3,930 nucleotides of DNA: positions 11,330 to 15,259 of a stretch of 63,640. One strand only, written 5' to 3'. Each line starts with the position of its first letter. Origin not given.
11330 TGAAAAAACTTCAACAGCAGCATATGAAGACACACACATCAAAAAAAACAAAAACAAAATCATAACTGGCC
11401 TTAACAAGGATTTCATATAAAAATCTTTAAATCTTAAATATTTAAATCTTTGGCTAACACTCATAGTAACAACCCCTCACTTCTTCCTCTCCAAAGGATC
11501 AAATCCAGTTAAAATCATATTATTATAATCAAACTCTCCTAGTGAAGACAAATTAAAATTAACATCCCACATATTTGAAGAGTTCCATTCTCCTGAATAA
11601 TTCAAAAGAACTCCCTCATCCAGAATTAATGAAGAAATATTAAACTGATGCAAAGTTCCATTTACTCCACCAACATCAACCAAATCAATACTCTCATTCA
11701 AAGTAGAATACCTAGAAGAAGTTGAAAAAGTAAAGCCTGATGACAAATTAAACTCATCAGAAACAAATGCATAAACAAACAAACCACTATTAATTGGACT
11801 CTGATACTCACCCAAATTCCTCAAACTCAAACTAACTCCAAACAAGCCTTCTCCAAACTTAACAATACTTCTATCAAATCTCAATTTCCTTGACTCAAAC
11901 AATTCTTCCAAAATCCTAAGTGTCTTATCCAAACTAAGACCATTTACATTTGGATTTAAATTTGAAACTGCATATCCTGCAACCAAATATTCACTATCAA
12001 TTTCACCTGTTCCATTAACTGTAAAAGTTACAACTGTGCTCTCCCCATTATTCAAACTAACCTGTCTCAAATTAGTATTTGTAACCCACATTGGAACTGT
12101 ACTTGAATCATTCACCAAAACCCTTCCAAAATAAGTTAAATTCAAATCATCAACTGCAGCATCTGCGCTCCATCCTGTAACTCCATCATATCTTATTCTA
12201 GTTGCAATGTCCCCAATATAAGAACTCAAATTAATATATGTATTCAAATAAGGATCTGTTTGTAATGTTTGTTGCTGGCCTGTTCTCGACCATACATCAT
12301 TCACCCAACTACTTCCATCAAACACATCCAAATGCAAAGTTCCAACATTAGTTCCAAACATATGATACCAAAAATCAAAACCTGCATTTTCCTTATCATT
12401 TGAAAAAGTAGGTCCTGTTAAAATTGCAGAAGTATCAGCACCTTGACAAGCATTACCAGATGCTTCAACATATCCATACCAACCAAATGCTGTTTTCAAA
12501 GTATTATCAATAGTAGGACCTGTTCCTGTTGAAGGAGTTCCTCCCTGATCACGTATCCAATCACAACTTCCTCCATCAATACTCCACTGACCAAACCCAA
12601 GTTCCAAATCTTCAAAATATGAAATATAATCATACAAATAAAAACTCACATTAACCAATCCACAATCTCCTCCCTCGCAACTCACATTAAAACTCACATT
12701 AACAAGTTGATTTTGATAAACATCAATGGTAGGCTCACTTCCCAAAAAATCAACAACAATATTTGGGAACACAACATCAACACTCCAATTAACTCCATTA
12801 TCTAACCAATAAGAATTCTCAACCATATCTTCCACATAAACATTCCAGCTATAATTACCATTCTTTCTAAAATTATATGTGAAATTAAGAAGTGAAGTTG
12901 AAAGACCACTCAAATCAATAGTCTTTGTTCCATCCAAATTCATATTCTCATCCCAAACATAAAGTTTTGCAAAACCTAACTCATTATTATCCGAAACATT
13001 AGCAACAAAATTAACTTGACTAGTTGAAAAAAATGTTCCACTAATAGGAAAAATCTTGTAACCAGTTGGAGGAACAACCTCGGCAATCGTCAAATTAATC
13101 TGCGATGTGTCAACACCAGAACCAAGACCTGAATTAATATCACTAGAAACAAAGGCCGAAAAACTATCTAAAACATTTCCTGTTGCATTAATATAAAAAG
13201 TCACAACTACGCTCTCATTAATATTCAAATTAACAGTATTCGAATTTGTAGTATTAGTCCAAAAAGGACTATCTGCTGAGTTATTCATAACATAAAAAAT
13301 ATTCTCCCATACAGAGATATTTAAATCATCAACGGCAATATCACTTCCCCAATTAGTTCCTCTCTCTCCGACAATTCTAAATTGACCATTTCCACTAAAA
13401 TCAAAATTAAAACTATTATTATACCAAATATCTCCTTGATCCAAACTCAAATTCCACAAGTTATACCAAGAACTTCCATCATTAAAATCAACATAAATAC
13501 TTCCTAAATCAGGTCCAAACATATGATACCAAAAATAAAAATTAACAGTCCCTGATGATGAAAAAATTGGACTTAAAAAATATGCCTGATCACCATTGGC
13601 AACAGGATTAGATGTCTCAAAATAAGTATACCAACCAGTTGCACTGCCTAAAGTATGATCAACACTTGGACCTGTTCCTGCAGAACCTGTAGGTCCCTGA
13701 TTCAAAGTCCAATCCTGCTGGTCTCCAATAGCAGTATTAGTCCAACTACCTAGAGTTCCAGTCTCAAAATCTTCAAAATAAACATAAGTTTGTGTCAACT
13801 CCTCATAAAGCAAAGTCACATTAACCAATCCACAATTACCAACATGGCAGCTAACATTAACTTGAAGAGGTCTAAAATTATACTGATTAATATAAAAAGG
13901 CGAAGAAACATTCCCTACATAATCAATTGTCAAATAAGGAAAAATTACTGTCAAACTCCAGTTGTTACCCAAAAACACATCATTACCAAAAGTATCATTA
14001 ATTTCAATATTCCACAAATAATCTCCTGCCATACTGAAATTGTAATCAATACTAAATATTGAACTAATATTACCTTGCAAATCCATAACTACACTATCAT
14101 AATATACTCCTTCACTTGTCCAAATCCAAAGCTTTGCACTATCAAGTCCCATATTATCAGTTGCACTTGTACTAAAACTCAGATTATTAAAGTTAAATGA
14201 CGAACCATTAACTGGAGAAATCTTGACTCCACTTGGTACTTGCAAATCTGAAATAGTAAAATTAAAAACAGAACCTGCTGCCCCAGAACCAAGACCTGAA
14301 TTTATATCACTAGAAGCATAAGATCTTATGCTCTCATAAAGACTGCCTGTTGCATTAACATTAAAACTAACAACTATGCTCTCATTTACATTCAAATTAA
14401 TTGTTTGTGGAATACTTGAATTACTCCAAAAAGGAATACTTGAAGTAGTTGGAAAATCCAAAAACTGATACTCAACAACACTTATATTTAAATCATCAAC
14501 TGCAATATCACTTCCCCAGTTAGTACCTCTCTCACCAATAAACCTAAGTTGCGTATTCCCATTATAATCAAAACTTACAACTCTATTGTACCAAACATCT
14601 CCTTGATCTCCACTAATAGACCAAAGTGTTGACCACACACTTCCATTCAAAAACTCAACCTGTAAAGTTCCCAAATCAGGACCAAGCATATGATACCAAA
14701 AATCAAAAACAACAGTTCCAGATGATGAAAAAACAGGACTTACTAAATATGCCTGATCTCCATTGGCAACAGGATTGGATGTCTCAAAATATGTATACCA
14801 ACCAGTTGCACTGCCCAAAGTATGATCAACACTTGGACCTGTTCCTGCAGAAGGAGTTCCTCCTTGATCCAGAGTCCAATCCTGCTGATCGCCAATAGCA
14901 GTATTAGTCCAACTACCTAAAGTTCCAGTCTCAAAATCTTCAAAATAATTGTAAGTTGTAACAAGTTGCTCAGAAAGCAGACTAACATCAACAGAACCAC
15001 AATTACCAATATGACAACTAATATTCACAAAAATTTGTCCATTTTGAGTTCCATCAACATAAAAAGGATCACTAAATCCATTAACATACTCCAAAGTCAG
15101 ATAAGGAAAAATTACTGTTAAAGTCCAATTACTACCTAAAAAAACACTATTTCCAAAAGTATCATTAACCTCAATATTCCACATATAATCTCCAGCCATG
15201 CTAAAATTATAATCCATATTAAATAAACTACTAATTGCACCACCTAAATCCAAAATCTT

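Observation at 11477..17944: Giant archaeal protein with four MAM-like domains arranged A-B-B-A inside ~390-aa super-repeats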

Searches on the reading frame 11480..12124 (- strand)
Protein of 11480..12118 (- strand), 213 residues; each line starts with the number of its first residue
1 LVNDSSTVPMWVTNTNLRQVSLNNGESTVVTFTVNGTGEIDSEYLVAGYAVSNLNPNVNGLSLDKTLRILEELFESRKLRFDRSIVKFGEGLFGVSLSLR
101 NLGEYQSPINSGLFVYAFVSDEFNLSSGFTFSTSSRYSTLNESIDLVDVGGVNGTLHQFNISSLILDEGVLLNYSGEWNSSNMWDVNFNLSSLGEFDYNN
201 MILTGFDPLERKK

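Call 6: search_protein_families(library=pfam, proteins=[window:11480-12118:-], max_evalue=10)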
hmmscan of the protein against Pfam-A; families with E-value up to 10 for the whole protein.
seq(213 aa): 0 families

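Call 66: predict_structure(alignment_id=A5)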
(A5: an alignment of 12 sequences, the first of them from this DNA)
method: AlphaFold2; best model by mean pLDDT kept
length: 215 residues; sequences in the alignment: 12
mean_pLDDT: 59.9   pTM: 0.63
mean pLDDT of the five models: 59.9, 59.6, 57.2, 57.0, 55.4
residues with pLDDT >= 90: 20; 70-90: 65; 50-70: 47; < 50: 83
segments of 3 or more residues with pLDDT < 50: 1-78, 213-215
pLDDT, mean of each block of 10 residues (from residue 1): 30 29 33 37 36 35 36 40 77 85 66 73 88 86 86 77 74 56 82 76 61 47
secondary structure, 60 per line:
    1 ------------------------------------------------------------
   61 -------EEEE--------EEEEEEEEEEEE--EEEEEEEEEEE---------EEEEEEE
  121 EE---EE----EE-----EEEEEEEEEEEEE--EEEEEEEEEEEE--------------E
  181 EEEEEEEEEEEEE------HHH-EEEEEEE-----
elements in order: E68-71 E80-91 E94-104 E114-122 E139-151 E154-165 E180-193 E204-210

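Call 70: fold_search(model_id=the predicted structure, library=pdb)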
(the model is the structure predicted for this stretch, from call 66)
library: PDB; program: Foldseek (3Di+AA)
matches with E <= 10: 959; with E <= 0.001: 0
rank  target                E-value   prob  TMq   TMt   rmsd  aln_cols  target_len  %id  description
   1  8u4a_A                2.6e-03  1.00  0.33  0.14   5.7       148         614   16  Crystal Structure of BlCel9A from Glycoside Hydrolase Family 9 in Complex with Cellotriose (released 2024-02-14)
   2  8jx2_A                3.5e-03  0.28  0.17  0.14  32.5       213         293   14  alpha-Hemolysin(G122S/K147R)-SpyTag/SpyCatcher head to head 14-mer (released 2024-07-03)
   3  8jx3_A                1.1e-02  0.25  0.18  0.15  29.3       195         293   13  alpha-Hemolysin(G122S/K147R/K237C)-SpyTag/SpyCatcher head to head 14-mer (released 2024-07-03)
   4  4b96                  1.3e-02  0.97  0.29  0.38   7.0       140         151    9  Family 3b carbohydrate-binding module from the biomass sensoring system of Clostridium clariflavum (released 2013-09-18)
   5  2xfg_B                1.3e-02  0.97  0.31  0.37  14.8       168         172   13  Reassembly and co-crystallization of a family 9 processive endoglucanase from separately expressed GH9 and CBM3c modul (released 2011-06-22)
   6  5cn1_C                1.3e-02  0.44  0.18  0.27  15.9       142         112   10  Crystal structure of yeast GGA1_GAE domain-P21 (released 2016-07-20)
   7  1gyw_A                1.4e-02  0.23  0.13  0.20  19.4       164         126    8  Gamma-adaptin appendage domain from clathrin adaptor AP1 A753D mutant (released 2002-08-22)
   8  7ulo_B                1.4e-02  0.35  0.19  0.20  18.3       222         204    8  Potato leafroll virus N-terminal readthrough domain (released 2022-11-02)
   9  6u4p_A                1.6e-02  0.28  0.20  0.16  30.8       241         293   12  Structure-based discovery of a novel small-molecule inhibitor of methicillin-resistant S. aureus (released 2020-03-25)
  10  8ose                  1.7e-02  0.94  0.28  0.13  10.1       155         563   14  C. perfringens chitinase CP4_3455 in complex with inhibitor bisdionin C (released 2023-07-12)
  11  2xbt                  1.8e-02  0.96  0.32  0.39   7.1       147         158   15  Structure of a scaffoldin carbohydrate-binding module family 3b from the cellulosome of Bacteroides cellulosolvens: Stru (released 2011-04-06)
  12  7x85_C                1.8e-02  0.30  0.17  0.25  15.9       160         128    9  Crystal structure of chicken CENP-C Cupin domain (released 2023-03-15)
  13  6pnq_B                1.9e-02  0.87  0.26  0.37  14.2       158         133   13  Crystal structure of the SS2A splice insert-containing neurexin-1 LNS2 domain in complex with neurexophilin-1 (released 2019-10-09)
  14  6xx1_D                2.0e-02  0.94  0.28  0.37   6.3       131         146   10  The unique CBM3-Clocl_1192 of Hungateiclostridium clariflavum (released 2020-05-06)
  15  3b07_B                2.0e-02  0.21  0.18  0.15  29.5       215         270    9  Crystal structure of octameric pore form of gamma-hemolysin from Staphylococcus aureus (released 2011-10-12)
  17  5cn1_A                2.1e-02  0.35  0.16  0.26  16.4       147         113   10  Crystal structure of yeast GGA1_GAE domain-P21 (released 2016-07-20)
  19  4p24_B                2.1e-02  0.18  0.19  0.15  30.5       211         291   11  pore forming toxin (released 2015-03-11)
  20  4p24_A                2.2e-02  0.23  0.20  0.16  26.7       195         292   11  pore forming toxin (released 2015-03-11)
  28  4p24_D                3.0e-02  0.20  0.20  0.15  27.8       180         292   10  pore forming toxin (released 2015-03-11)
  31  5cn2_B                3.8e-02  0.28  0.16  0.26  16.4       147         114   10  Crystal structure of yeast GGA1_GAE domain-C2221 (released 2016-07-20)
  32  4p24_F                3.8e-02  0.16  0.18  0.15  27.9       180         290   10  pore forming toxin (released 2015-03-11)
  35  5cn1_D                4.0e-02  0.28  0.17  0.26  15.6       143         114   10  Crystal structure of yeast GGA1_GAE domain-P21 (released 2016-07-20)
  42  5cn2_A                4.4e-02  0.23  0.14  0.24  18.9       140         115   10  Crystal structure of yeast GGA1_GAE domain-C2221 (released 2016-07-20)
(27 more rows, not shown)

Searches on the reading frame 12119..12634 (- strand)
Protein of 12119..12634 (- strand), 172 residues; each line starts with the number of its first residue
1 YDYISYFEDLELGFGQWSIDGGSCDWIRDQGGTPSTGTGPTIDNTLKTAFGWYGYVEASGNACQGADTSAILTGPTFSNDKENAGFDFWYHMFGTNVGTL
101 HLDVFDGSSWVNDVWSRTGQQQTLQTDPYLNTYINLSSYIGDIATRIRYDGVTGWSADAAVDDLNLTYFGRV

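Call 6: search_protein_families(library=pfam, proteins=[window:12119-12634:-], max_evalue=10)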
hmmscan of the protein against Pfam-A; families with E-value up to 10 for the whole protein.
seq(172 aa): 1 family
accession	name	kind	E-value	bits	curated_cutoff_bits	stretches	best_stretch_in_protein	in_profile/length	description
PF00629.30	MAM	-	9.3e-13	48.8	26.4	1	7-166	3-152/158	MAM domain, meprin/A5/mu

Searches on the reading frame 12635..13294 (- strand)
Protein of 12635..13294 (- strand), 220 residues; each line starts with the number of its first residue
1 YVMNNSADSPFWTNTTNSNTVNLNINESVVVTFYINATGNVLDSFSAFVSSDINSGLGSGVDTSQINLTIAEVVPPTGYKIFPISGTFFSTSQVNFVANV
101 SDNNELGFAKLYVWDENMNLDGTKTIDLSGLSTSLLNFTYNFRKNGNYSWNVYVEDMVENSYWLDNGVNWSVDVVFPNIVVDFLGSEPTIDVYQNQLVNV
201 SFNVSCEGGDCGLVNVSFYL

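Call 6: search_protein_families(library=pfam, proteins=[window:12635-13294:-], max_evalue=10)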
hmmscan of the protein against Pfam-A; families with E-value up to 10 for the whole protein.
seq(220 aa): 2 families
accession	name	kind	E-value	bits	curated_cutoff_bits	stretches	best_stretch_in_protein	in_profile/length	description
PF00801.26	PKD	-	0.019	15.4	23.5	1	91-160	14-71/80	PKD domain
PF05528.17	Acc5b_avian_CoV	-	0.07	13.4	27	1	3-40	1-36/82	Accessory protein 5b, avian coronavirus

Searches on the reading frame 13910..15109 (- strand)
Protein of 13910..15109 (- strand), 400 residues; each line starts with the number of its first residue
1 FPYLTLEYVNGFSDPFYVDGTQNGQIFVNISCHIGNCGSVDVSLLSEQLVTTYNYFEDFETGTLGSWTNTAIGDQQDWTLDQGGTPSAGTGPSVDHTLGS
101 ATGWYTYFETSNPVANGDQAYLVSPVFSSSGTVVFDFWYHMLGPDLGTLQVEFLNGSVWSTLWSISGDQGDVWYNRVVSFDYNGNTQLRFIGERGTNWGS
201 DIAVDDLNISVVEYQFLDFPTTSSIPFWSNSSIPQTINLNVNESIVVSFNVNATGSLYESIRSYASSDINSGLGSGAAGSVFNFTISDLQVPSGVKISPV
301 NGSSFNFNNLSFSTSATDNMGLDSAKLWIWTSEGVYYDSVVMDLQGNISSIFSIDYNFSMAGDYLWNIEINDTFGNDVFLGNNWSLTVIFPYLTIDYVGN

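Call 41: predict_structure(alignment_id=A2)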
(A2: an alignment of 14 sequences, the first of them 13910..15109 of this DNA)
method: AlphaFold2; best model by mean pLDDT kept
length: 400 residues; sequences in the alignment: 14
mean_pLDDT: 77.2   pTM: 0.58
mean pLDDT of the five models: 77.2, 76.4, 74.6, 73.6, 71.3
residues with pLDDT >= 90: 91; 70-90: 200; 50-70: 72; < 50: 37
segments of 3 or more residues with pLDDT < 50: 289-306, 377-382, 390-400
pLDDT, mean of each block of 10 residues (from residue 1): 76 68 75 86 88 91 89 74 79 77 84 79 94 96 85 94 94 95 95 83 94 87 81 84 89 78 84 63 70 34 50 69 73 71 75 73 68 54 50 40
secondary structure, 60 per line:
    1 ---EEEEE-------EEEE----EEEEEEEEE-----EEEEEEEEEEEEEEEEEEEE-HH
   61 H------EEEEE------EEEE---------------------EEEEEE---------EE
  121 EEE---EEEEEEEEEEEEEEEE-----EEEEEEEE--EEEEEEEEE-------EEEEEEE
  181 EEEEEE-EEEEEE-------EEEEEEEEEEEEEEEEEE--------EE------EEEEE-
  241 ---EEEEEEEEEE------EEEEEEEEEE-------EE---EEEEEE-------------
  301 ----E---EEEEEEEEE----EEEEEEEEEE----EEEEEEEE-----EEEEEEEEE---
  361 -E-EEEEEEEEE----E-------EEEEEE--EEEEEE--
elements in order: E4-8 E16-19 E24-32 E38-57 E68-72 E79-82 E104-109 E119-123 E127-142 E148-155 E158-166 E174-186 E188-193 E201-218 E235-239 E244-253 E260-269 E282-287 E309-317 E322-331 E336-343 E349-357 E364-372 E385-390 E393-398

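Call 46: fold_search(model_id=the predicted structure, library=pdb)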
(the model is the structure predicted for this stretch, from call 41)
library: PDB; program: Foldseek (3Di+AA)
matches with E <= 10: 1716; with E <= 0.001: 140
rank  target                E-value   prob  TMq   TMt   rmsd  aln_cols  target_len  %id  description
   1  8h3u_A                2.9e-11  1.00  0.36  0.25  26.7       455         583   13  Inhibitor-bound EP, polyA model (released 2022-11-23)
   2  8zi4_A                2.8e-10  1.00  0.35  0.23  29.7       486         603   14  Cryo-EM structure of wtEP-trypsinogen (released 2025-05-21)
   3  8zj4_A                6.0e-10  1.00  0.35  0.24  29.2       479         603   13  trypsinogen-EP-N619A (released 2025-05-21)
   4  8ziy_A                6.6e-10  1.00  0.36  0.24  31.7       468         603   14  trypsinogen-EP-E574A (released 2025-05-21)
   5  8yt7                  2.3e-09  1.00  0.35  0.72   2.8       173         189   34  Crystal structure of the MAM domain of Spodoptera frugiperda Scavenger Receptor-C (released 2025-04-02)
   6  2v5y                  5.4e-09  1.00  0.27  0.19  19.8       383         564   13  Crystal structure of the receptor protein tyrosine phosphatase mu ectodomain (released 2007-09-11)
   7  8a1f_A                7.0e-09  1.00  0.31  0.35  20.3       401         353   13  Human PTPRK N-terminal domains MAM-Ig-FN1 (released 2023-03-15)
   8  8h3s_A                3.3e-08  1.00  0.34  0.30  22.1       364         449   17  Substrate-bound EP, polyA model (released 2022-11-23)
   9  5l73_B                1.5e-07  1.00  0.31  0.67   2.7       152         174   31  MAM domain of human neuropilin-1 (released 2016-10-26)
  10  5x7o_A                1.5e-07  1.00  0.21  0.08  24.4       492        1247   10  Crystal structure of Paenibacillus sp. 598K alpha-1,6-glucosyltransferase (released 2017-07-26)
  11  7uab_E                1.9e-07  1.00  0.35  0.26  21.5       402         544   15  Human pro-meprin alpha (zymogen state) (released 2022-11-02)
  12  4gwm_A                2.4e-07  1.00  0.35  0.25  20.2       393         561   13  Crystal structure of human promeprin beta (released 2012-09-19)
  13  4gwn_A                3.9e-07  1.00  0.35  0.27  20.3       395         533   12  Crystal structure of human mature meprin beta (released 2012-09-19)
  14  5l73_A                4.5e-07  1.00  0.31  0.68   2.8       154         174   31  MAM domain of human neuropilin-1 (released 2016-10-26)
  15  7uab_H                6.1e-07  1.00  0.33  0.25  22.6       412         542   15  Human pro-meprin alpha (zymogen state) (released 2022-11-02)
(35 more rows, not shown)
